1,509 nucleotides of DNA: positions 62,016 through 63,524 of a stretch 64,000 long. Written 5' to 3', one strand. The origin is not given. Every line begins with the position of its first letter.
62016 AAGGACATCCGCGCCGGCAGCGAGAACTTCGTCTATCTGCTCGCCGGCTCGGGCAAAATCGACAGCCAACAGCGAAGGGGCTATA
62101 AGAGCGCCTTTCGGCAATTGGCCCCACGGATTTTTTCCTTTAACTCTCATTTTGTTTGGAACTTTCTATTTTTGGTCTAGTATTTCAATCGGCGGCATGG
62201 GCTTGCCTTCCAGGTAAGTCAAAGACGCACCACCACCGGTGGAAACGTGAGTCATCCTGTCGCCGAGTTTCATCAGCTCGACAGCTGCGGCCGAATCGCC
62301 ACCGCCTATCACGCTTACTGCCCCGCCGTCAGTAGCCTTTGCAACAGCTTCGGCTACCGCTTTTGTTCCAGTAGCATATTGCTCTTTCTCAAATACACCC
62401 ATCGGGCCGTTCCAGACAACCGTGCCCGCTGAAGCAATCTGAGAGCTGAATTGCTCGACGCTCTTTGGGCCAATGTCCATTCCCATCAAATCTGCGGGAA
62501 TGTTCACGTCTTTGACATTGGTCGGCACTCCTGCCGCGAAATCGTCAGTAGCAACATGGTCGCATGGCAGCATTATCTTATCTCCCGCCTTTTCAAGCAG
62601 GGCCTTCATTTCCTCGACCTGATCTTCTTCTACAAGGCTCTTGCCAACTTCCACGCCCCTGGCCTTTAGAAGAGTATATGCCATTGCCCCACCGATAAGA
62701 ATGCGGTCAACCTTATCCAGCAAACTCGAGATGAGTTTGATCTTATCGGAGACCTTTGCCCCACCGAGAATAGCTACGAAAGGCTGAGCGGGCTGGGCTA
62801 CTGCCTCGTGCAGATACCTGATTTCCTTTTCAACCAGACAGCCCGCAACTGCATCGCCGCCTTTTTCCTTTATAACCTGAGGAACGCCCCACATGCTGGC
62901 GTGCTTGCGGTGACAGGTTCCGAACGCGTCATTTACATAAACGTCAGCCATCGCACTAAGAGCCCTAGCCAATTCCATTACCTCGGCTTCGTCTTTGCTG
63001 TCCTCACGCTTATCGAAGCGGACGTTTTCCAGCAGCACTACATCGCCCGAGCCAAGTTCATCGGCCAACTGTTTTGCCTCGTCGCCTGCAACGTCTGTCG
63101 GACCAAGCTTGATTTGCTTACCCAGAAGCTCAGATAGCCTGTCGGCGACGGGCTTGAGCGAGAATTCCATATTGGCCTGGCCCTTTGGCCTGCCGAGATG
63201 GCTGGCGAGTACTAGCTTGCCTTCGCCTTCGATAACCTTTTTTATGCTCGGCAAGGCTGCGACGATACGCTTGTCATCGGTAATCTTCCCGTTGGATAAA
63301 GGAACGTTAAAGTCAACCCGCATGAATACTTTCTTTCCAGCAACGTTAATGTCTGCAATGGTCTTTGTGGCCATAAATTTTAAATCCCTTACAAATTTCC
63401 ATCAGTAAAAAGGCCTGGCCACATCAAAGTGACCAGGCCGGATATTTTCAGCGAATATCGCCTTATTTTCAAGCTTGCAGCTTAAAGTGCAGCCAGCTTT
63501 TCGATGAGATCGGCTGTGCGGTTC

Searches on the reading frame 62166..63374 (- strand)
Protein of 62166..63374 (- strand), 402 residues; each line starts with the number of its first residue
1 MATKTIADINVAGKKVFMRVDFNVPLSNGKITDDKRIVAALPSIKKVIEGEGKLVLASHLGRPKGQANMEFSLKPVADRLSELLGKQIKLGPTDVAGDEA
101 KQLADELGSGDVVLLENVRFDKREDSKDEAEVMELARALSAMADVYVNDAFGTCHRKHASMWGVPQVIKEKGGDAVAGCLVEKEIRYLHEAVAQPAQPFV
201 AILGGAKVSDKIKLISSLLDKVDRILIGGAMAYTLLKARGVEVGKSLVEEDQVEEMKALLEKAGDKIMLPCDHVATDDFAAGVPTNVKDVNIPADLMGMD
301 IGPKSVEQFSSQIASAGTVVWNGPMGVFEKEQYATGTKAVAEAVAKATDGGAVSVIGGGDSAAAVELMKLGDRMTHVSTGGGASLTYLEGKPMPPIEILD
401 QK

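Call 48: find_encoding_contigs(protein=window:62166-63374:-, flank=10000, max_places=4)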
Protein window:62166-63374:- (402 aa): 7 contigs read that carry it; 3 places shown.
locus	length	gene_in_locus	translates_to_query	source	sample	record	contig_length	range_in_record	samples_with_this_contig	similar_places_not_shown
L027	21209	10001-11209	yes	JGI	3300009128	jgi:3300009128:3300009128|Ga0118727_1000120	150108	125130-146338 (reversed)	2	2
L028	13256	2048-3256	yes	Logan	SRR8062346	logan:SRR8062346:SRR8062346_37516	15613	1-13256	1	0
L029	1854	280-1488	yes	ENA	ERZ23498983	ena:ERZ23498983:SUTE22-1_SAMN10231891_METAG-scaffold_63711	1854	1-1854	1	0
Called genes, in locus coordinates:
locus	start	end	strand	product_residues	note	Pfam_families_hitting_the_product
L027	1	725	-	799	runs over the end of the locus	PF04879:Molybdop_Fe4S4, PF00384:Molybdopterin, PF01568:Molydop_binding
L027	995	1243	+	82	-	-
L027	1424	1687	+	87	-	-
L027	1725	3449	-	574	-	PF00089:Trypsin, PF13365:Trypsin_2, PF00515:TPR_1 (faint), PF07719:TPR_2 (faint), PF13181:TPR_8 (faint), PF13424:TPR_12 (faint), PF13428:TPR_14 (faint), PF21033:RMD1-3 (faint), +6 more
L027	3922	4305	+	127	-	-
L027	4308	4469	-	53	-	-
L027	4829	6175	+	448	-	PF13148:DUF3987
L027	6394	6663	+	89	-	-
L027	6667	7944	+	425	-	PF13102:Phage_int_SAM_5 (weak), PF00589:Phage_integrase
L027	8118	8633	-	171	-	-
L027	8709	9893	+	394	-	PF00044:Gp_dh_N, PF02800:Gp_dh_C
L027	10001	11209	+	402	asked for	PF00162:PGK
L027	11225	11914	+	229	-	PF00834:Ribul_P_3_epim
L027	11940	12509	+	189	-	PF00300:His_Phos_1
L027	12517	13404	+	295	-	PF17848:Zn_ribbon_ACC, PF01039:Carboxyl_trans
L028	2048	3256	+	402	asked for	PF00162:PGK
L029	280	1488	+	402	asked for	PF00162:PGK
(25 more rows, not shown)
